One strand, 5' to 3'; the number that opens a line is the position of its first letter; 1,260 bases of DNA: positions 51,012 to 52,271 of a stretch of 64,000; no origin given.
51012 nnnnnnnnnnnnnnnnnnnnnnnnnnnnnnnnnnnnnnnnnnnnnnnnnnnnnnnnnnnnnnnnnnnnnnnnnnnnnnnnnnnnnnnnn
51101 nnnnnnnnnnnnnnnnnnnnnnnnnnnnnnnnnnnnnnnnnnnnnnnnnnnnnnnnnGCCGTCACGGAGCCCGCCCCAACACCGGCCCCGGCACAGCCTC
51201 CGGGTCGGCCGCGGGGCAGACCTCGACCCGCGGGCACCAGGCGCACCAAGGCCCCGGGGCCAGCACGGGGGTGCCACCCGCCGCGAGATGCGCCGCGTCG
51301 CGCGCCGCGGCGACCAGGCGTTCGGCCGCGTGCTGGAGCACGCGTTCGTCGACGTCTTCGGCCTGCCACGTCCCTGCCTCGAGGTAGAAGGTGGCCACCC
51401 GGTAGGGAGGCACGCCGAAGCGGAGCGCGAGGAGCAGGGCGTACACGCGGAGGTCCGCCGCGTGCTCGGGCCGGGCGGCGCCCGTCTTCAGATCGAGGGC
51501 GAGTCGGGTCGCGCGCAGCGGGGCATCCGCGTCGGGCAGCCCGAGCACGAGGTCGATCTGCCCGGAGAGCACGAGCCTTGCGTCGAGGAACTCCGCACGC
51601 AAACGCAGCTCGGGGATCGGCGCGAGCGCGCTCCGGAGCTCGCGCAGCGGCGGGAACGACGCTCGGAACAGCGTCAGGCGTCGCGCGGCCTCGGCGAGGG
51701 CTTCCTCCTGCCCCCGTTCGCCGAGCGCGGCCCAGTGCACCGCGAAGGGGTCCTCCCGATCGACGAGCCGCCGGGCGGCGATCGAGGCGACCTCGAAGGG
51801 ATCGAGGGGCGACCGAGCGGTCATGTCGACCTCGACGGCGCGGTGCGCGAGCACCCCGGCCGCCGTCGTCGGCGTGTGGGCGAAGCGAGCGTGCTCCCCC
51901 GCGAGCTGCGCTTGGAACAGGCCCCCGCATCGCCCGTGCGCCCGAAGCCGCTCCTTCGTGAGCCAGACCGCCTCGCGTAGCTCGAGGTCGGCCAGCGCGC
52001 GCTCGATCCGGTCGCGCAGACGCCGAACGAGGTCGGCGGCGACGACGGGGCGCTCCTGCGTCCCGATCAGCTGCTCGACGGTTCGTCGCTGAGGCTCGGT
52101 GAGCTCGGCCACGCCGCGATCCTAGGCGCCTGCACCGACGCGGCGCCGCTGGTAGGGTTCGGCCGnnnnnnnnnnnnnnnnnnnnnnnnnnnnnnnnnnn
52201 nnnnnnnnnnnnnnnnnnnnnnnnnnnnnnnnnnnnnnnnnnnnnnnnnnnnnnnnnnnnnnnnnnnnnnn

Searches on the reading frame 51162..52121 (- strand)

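Call 98: search_protein_families(library=pfam, proteins=[window:51162-52121:-], max_evalue=0.0001)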
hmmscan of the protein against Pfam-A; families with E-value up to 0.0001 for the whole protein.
window:51162-52121:- (319 aa): 1 family
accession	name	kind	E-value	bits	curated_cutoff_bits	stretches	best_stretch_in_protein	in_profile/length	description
PF12705.13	PDDEXK_1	-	2.1e-11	44.7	22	1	58-303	6-247/247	PD-(D/E)XK nuclease superfamily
